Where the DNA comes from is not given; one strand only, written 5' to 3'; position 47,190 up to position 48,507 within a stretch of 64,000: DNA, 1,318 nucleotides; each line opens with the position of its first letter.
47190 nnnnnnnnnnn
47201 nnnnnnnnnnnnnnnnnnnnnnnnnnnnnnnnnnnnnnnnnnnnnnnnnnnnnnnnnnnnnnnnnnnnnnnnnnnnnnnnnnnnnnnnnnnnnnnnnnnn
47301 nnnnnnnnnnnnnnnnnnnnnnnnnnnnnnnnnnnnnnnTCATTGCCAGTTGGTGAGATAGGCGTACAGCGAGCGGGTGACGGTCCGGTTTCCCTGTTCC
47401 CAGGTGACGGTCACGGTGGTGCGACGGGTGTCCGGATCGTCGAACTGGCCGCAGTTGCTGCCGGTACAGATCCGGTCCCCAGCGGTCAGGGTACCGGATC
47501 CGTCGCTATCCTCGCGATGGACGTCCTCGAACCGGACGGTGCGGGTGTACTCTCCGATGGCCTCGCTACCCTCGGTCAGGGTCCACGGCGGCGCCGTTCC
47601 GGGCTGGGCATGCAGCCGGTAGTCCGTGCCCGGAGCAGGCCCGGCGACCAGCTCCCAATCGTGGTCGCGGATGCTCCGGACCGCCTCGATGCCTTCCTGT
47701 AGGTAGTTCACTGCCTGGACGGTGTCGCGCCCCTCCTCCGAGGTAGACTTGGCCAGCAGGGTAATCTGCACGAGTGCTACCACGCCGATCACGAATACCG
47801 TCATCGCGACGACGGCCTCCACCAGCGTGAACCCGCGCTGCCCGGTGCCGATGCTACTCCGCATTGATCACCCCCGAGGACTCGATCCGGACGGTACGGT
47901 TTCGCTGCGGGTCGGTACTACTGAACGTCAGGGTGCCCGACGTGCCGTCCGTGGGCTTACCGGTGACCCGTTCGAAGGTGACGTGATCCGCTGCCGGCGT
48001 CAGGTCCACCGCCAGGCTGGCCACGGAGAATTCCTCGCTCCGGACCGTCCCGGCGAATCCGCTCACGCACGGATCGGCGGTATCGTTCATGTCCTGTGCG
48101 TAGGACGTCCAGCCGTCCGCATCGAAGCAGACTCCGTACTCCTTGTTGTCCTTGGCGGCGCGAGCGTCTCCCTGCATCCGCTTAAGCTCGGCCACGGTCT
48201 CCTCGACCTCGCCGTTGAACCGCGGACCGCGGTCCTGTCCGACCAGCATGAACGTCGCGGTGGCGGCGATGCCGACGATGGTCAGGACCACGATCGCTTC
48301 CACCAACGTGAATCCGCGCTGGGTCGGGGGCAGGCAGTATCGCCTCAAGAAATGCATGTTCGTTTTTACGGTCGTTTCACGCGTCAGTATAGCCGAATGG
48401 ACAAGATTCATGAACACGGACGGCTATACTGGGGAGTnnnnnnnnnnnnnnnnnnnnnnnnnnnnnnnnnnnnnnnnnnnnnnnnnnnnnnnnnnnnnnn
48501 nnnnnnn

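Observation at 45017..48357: Minus-strand operon of three prepilin-like genes plus a 606-aa pilus-associated protein, with overlapping stops and starts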

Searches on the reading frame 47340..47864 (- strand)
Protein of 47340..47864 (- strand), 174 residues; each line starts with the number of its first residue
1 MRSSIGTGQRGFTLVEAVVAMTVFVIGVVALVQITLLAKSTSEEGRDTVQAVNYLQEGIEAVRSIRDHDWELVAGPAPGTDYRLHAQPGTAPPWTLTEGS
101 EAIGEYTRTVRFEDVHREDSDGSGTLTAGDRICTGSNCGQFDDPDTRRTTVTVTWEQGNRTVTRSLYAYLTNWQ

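Call 3: search_protein_families(library=pfam, proteins=[window:47340-47864:-], max_evalue=1)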
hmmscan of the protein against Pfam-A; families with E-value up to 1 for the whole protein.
window:47340-47864:- (174 aa): 2 families
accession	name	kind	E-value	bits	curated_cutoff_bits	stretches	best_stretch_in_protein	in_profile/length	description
PF07963.17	N_methyl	-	2.4e-06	27.3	21.2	1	8-31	3-26/27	Prokaryotic N-terminal methylation motif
PF22150.1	Tt1218-like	-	0.2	12.2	27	1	40-64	8-32/76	Type IV pilin Tt1218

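Call 4: search_protein_families(library=ncbifam, proteins=[window:47340-47864:-], max_evalue=1)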
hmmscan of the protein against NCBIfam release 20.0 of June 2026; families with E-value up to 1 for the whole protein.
window:47340-47864:- (174 aa): 12 families
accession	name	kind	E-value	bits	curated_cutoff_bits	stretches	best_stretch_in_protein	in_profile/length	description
TIGR02523.1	type_IV_pilV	equivalog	7.7e-07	29.7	52.2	1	9-69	1-61/139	type IV pilus modification protein PilV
NF041013.1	T4P_ComGE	equivalog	0.00023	21.2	49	1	9-60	3-54/83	competence type IV pilus minor pilin ComGE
NF041002.1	pilin_ComGF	equivalog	0.00038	20.7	80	1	9-45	1-37/139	competence type IV pilus minor pilin ComGF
TIGR02532.1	IV_pilin_GFxxxE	domain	0.00081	19.1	16.3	1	9-31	1-23/24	prepilin-type N-terminal cleavage/methylation domain-containing protein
TIGR01707.1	gspI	equivalog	0.0013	19.1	44.35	1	11-48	1-38/101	type II secretion system minor pseudopilin GspI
NF007660.0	PRK10332.1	equivalog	0.0058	17.1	86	1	7-34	6-33/107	prepilin-type N-terminal cleavage/methylation domain-containing protein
NF038303.1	EPS_HpsB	equivalog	0.04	13.9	150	1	9-51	2-44/211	hormogonium polysaccharide secretion pseudopilin HpsB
NF047828.1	T3SSXpsI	equivalog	0.06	13.4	150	1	9-34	1-26/132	type II secretion system protein XpsI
NF007800.0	PRK10506.1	equivalog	0.063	13.1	158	1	8-27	7-26/163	prepilin peptidase-dependent protein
TIGR02599.1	TIGR02599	subfamily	0.089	12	256.5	1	11-50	1-40/361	Verru_Chthon cassette protein C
TIGR01710.1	typeII_sec_gspG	equivalog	0.14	12.2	88.85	1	10-62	1-52/134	type II secretion system major pseudopilin GspG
NF040999.1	pilin_ComGC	equivalog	0.16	12.2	75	1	10-44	2-34/84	competence type IV pilus major pilin ComGC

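Call 57: search_solved_structures(query=A3, max_evalue=1)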
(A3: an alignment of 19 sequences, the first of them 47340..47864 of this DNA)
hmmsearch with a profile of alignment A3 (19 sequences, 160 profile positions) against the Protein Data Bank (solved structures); distinct sequences matched with E-value up to 1: 4.
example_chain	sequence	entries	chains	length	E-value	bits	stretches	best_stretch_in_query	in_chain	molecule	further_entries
9egp_A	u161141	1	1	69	0.00096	22.2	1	3-36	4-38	Geopilin domain 1 protein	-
7tgg_A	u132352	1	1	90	0.0045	20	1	3-34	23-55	Geopilin domain 1 protein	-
9laa_A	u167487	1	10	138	0.036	17.1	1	3-41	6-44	Type IV pilin protein PilA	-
9lab_B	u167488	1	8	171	0.17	15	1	5-27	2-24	MSHA major pilin subunit MshA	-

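Call 60: search_protein_families(library=pfam, alignment_id=A3, max_evalue=0.01)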
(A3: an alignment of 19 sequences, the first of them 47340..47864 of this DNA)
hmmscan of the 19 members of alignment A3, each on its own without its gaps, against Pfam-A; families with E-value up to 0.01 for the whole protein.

A. member 1, window:47340-47864:- (174 aa): 1 family
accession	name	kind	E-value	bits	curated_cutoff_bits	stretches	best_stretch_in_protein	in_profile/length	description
PF07963.17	N_methyl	-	2.4e-06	27.3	21.2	1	8-31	3-26/27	Prokaryotic N-terminal methylation motif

B. families by the number of members that match (of 19 scanned): 1 family
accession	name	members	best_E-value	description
PF07963.17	N_methyl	19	6.8e-09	Prokaryotic N-terminal methylation motif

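Call 86: search_protein_families(library=ncbifam, alignment_id=A3, max_evalue=0.01)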
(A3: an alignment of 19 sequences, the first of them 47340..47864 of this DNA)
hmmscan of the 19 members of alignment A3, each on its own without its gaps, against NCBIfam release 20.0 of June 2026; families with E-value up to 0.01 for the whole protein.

A. member 1, window:47340-47864:- (174 aa): 6 families
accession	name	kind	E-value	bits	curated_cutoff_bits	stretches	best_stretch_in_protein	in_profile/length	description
TIGR02523.1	type_IV_pilV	equivalog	7.7e-07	29.7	52.2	1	9-69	1-61/139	type IV pilus modification protein PilV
NF041013.1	T4P_ComGE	equivalog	0.00023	21.2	49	1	9-60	3-54/83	competence type IV pilus minor pilin ComGE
NF041002.1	pilin_ComGF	equivalog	0.00038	20.7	80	1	9-45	1-37/139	competence type IV pilus minor pilin ComGF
TIGR02532.1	IV_pilin_GFxxxE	domain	0.00081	19.1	16.3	1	9-31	1-23/24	prepilin-type N-terminal cleavage/methylation domain-containing protein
TIGR01707.1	gspI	equivalog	0.0013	19.1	44.35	1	11-48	1-38/101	type II secretion system minor pseudopilin GspI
NF007660.0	PRK10332.1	equivalog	0.0058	17.1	86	1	7-34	6-33/107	prepilin-type N-terminal cleavage/methylation domain-containing protein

B. families by the number of members that match (of 19 scanned): 15 families
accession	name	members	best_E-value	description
TIGR02523.1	type_IV_pilV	17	5.7e-10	type IV pilus modification protein PilV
NF041013.1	T4P_ComGE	13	3e-08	competence type IV pilus minor pilin ComGE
TIGR02532.1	IV_pilin_GFxxxE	13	4.9e-05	prepilin-type N-terminal cleavage/methylation domain-containing protein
TIGR01707.1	gspI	9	1.9e-05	type II secretion system minor pseudopilin GspI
NF007848.0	PRK10557.1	6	0.00016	prepilin peptidase-dependent protein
NF041002.1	pilin_ComGF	5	0.00038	competence type IV pilus minor pilin ComGF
NF040982.1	ComGD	3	0.0018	competence type IV pilus minor pilin ComGD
TIGR02598.1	TIGR02598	3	0.0028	Verru_Chthon cassette protein B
NF047828.1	T3SSXpsI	3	0.003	type II secretion system protein XpsI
NF038303.1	EPS_HpsB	2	1.1e-06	hormogonium polysaccharide secretion pseudopilin HpsB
TIGR01708.2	typeII_sec_gspH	2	0.00027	type II secretion system minor pseudopilin GspH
NF007660.0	PRK10332.1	2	0.0058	prepilin-type N-terminal cleavage/methylation domain-containing protein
NF038304.1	EPS_HpsC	1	0.0026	hormogonium polysaccharide secretion pseudopilin HpsC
NF007862.0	PRK10574.1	1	0.0027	prepilin peptidase-dependent pilin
NF007800.0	PRK10506.1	1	0.0095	prepilin peptidase-dependent protein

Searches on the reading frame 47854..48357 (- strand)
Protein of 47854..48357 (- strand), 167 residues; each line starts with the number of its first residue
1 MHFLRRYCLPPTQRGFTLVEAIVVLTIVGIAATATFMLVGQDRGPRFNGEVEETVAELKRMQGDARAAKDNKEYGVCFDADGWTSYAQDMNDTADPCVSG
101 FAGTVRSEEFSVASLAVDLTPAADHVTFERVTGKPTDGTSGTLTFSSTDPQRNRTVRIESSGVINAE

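Call 3: search_protein_families(library=pfam, proteins=[window:47854-48357:-], max_evalue=1)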
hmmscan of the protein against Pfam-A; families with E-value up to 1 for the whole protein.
window:47854-48357:- (167 aa): 2 families
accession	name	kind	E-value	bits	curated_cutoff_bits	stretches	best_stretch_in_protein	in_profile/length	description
PF12019.13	GspH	-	4.2e-08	34.1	21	1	66-162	15-108/108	Type II transport protein GspH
PF07963.17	N_methyl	-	6e-08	32.4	21.2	1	13-35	4-26/27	Prokaryotic N-terminal methylation motif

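Call 4: search_protein_families(library=ncbifam, proteins=[window:47854-48357:-], max_evalue=1)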
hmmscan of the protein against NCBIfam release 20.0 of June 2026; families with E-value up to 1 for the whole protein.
window:47854-48357:- (167 aa): 12 families
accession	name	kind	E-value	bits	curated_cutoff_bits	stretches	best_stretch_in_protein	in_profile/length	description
TIGR01708.2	typeII_sec_gspH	equivalog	1.6e-10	41.3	80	1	13-96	1-83/169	type II secretion system minor pseudopilin GspH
TIGR02532.1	IV_pilin_GFxxxE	domain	1.7e-06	27.6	16.3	1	13-35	1-23/24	prepilin-type N-terminal cleavage/methylation domain-containing protein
NF007800.0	PRK10506.1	equivalog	0.00021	21.1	158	1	12-109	7-103/163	prepilin peptidase-dependent protein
NF041775.1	typeIV_PilA_Myxo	equivalog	0.0057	16.6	400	1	9-33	6-30/214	type IV pilin protein PilA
TIGR01710.1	typeII_sec_gspG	equivalog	0.0091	16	88.85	1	14-35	1-22/134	type II secretion system major pseudopilin GspG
TIGR01707.1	gspI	equivalog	0.016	15.7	44.35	1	15-43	1-29/101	type II secretion system minor pseudopilin GspI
NF007862.0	PRK10574.1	equivalog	0.029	14.5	138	1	12-32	3-23/145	prepilin peptidase-dependent pilin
NF041002.1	pilin_ComGF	equivalog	0.072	13.3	80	1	13-33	1-21/139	competence type IV pilus minor pilin ComGF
NF051431.1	Rv0361_Cterm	subfamily_domain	0.073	13.3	37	1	13-62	2-52/140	Rv0361 family membrane protein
NF040999.1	pilin_ComGC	equivalog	0.079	13.2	75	1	14-30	2-18/84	competence type IV pilus major pilin ComGC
NF040982.1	ComGD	equivalog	0.14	12.5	70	1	13-37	1-25/139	competence type IV pilus minor pilin ComGD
NF047828.1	T3SSXpsI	equivalog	0.19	11.7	150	1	13-33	1-21/132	type II secretion system protein XpsI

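Call 56: search_solved_structures(query=A5, max_evalue=1)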
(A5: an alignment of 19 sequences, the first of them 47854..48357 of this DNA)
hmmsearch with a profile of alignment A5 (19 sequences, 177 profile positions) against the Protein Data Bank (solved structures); distinct sequences matched with E-value up to 1: 26.
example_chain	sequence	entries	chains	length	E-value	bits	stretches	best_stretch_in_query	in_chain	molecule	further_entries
7tgg_A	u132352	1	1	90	3.6e-10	43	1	5-62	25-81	Geopilin domain 1 protein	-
9egp_A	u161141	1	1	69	6.6e-10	42.2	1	5-47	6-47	Geopilin domain 1 protein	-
2m7g_A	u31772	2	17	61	7.7e-08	35.5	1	10-62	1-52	Geopilin domain 1 protein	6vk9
8pfb_G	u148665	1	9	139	1.8e-07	34.3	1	10-55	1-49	Type IV pilin PilE1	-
9laa_A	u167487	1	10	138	2e-07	34.1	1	4-58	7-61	Type IV pilin protein PilA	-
8tj2_C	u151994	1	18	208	4.6e-06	29.7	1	10-59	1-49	Type IV major pilin protein PilA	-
9lab_B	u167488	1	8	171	3.2e-05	26.9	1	5-40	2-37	MSHA major pilin subunit MshA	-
6gv9_A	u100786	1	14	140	5.4e-05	26.2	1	10-48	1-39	Prepilin peptidase-dependent protein D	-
1oqw_A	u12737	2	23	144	0.00018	24.5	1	10-36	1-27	Fimbrial protein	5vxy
8tob_GA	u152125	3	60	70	0.00021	24.3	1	11-49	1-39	Fimbrial protein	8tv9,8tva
5kua_A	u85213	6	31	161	0.00025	24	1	10-41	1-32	pilin | Neisseria meningitidis PilE variant SB-GATDH | Neisseria meningitidis PilE, SB-DATDH variant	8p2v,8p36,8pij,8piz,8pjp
8p3b_A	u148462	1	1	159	0.00031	23.7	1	10-41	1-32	Fimbrial protein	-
2hi2_A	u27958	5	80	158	0.00036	23.5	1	10-41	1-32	Fimbrial protein | PilA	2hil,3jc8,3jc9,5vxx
1ay2_A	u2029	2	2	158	0.00038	23.4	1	10-41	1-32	TYPE 4 PILIN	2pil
3sok_A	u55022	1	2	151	0.00068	22.6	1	10-35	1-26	Fimbrial protein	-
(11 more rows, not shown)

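Call 59: search_protein_families(library=pfam, alignment_id=A5, max_evalue=0.01)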
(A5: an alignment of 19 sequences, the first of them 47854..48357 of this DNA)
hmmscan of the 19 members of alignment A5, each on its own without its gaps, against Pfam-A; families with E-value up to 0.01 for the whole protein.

A. member 1, window:47854-48357:- (167 aa): 2 families
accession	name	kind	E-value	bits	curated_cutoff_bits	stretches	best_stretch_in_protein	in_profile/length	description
PF12019.13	GspH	-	4.2e-08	34.1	21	1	66-162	15-108/108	Type II transport protein GspH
PF07963.17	N_methyl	-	6e-08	32.4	21.2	1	13-35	4-26/27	Prokaryotic N-terminal methylation motif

B. families by the number of members that match (of 19 scanned): 4 families
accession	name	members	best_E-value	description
PF07963.17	N_methyl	17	7.2e-09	Prokaryotic N-terminal methylation motif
PF12019.13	GspH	6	4.2e-08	Type II transport protein GspH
PF11773.13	ComGE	2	0.0013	Competence system putative prepilin ComGE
PF03579.19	SHP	1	0.0058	Small hydrophobic protein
